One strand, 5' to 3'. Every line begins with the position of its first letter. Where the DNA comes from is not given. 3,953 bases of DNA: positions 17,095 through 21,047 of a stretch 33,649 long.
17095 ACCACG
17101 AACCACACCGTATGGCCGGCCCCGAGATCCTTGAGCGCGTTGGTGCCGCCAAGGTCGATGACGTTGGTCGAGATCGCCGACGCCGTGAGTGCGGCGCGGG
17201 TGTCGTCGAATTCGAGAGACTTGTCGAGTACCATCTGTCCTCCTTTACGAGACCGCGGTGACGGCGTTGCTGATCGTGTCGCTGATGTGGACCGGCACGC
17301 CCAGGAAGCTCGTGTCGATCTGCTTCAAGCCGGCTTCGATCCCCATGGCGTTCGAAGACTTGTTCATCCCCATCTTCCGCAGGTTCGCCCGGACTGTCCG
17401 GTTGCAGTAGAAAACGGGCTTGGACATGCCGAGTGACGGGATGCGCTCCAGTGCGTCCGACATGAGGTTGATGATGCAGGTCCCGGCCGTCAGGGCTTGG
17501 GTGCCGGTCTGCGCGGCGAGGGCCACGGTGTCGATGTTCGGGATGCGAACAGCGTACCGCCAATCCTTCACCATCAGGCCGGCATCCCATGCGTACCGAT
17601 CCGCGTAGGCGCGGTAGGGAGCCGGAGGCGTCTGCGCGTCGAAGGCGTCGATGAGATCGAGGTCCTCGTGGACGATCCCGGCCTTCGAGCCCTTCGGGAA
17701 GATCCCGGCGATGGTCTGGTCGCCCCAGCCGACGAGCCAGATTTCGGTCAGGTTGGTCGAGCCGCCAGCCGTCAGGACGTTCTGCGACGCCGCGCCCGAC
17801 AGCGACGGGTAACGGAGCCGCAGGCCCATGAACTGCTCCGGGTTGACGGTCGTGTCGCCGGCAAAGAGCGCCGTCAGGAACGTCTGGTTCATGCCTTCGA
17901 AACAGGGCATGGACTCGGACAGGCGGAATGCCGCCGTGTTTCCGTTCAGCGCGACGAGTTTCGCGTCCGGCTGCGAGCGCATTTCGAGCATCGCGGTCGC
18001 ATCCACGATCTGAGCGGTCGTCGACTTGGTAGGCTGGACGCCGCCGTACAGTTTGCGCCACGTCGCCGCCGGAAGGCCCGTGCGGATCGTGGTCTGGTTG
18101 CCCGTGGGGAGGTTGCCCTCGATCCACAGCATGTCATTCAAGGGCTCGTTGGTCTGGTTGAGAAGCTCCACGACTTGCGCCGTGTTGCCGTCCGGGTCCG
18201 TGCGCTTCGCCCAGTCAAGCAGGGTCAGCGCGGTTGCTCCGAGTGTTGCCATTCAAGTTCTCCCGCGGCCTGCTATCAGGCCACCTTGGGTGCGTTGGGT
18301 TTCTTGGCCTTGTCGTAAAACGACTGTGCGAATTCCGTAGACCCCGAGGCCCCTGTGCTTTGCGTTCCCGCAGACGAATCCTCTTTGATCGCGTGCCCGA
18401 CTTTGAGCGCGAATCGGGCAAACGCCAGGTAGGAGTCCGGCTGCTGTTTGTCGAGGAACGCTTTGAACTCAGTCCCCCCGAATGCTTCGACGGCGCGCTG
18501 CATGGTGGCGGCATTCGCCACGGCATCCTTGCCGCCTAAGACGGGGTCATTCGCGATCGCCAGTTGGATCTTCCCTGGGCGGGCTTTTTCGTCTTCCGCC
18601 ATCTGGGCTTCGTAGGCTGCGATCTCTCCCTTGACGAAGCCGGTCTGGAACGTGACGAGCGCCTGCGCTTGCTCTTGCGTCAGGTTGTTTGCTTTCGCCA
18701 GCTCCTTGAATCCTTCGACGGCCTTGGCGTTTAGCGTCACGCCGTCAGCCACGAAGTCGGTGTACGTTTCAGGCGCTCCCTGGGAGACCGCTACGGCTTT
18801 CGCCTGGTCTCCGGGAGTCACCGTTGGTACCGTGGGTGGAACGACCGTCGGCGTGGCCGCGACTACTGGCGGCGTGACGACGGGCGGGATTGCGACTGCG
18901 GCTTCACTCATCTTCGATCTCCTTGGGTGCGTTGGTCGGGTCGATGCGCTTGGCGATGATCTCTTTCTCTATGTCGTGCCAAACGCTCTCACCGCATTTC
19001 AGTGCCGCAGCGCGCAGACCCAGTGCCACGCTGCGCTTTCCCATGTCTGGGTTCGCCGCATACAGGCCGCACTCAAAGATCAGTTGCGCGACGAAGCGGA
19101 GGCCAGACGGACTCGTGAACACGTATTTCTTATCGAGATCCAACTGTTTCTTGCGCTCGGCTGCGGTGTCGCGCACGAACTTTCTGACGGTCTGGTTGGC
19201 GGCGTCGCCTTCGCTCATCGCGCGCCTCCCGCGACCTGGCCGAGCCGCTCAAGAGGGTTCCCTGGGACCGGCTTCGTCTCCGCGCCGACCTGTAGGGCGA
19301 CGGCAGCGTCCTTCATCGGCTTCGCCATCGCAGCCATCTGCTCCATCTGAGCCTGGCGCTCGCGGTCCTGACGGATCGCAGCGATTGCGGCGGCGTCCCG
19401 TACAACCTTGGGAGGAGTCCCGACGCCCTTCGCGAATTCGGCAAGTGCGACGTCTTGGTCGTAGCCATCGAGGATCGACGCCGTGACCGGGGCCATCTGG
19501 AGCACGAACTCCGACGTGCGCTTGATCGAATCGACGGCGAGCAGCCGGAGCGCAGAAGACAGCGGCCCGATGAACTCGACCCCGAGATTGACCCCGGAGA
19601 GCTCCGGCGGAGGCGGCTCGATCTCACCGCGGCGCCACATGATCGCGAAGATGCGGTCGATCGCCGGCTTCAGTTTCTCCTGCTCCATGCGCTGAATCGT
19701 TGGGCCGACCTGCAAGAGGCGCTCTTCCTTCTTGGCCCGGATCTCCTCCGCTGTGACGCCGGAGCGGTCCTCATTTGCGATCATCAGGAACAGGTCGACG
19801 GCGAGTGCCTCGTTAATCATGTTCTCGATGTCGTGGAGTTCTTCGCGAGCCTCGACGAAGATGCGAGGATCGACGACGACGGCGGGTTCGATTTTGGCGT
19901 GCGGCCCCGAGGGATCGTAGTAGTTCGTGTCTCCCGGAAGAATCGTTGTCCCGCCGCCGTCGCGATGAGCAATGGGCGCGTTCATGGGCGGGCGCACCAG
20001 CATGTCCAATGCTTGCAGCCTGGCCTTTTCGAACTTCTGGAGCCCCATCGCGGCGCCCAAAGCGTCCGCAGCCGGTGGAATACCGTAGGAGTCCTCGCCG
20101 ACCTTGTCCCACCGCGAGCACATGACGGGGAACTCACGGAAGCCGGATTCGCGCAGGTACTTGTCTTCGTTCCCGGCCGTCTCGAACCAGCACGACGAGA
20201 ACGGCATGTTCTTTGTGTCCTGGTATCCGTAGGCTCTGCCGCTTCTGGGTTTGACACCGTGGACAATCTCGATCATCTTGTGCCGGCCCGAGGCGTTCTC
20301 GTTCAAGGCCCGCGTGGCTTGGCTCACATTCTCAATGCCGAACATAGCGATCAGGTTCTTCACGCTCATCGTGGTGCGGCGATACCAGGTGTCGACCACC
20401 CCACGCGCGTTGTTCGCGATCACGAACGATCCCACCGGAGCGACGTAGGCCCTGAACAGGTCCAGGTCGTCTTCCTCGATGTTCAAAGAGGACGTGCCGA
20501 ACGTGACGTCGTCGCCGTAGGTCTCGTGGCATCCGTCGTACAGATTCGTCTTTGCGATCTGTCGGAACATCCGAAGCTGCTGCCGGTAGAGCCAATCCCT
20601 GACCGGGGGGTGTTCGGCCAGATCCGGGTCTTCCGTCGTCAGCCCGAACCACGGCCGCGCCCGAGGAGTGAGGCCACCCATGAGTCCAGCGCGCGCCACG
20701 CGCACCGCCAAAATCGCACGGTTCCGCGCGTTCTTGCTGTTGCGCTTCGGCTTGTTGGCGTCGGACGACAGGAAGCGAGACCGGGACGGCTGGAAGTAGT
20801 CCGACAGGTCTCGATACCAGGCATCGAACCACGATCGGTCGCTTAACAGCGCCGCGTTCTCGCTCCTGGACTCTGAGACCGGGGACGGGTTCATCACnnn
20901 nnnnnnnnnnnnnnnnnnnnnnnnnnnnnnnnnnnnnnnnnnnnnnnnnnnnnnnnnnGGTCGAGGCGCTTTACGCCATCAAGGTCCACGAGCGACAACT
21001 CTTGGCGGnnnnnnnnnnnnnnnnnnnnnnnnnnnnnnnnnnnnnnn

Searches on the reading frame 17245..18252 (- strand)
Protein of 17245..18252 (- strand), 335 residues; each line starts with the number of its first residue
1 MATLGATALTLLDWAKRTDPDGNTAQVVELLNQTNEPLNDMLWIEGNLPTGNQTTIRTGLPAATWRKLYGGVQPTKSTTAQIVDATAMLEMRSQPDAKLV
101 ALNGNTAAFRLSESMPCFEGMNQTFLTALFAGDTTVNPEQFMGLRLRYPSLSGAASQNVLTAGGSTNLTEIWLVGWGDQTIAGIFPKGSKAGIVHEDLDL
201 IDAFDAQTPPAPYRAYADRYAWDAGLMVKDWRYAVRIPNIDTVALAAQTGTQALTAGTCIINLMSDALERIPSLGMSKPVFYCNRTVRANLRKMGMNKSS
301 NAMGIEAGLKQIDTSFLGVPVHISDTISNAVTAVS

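Call 40: search_protein_families(library=pfam, max_evalue=0.001, proteins=[window:17245-18252:-])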
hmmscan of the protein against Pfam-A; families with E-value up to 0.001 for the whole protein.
window:17245-18252:- (335 aa): 1 family
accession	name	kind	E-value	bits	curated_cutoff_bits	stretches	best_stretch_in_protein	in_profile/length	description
PF20911.3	GP7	-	1.4e-113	379.4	27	1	19-334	1-312/313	Major capsid protein GP7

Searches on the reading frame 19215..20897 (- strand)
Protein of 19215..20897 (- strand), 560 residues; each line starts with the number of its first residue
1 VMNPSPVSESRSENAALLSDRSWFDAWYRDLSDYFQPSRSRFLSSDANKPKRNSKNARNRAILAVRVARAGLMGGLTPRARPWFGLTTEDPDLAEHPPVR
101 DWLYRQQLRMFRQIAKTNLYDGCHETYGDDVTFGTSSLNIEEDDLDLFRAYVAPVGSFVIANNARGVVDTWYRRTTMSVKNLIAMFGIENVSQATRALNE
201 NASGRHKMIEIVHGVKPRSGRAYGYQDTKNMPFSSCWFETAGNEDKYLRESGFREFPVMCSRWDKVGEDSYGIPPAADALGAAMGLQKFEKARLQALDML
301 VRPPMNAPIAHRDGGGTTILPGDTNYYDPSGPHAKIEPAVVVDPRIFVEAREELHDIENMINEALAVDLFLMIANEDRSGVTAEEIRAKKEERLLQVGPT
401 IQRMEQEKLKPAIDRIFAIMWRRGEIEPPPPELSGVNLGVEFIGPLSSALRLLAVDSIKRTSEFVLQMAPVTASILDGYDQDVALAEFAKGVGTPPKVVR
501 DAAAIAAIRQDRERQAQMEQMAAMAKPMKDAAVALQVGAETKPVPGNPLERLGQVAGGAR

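Call 40: search_protein_families(library=pfam, max_evalue=0.001, proteins=[window:19215-20897:-])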
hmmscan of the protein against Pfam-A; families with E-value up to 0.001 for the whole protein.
window:19215-20897:- (560 aa): 1 family
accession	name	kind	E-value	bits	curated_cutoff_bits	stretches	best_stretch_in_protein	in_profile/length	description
PF12236.14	Head-tail_con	-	5.3e-124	414.7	27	1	15-499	9-489/489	Bacteriophage head to tail connecting protein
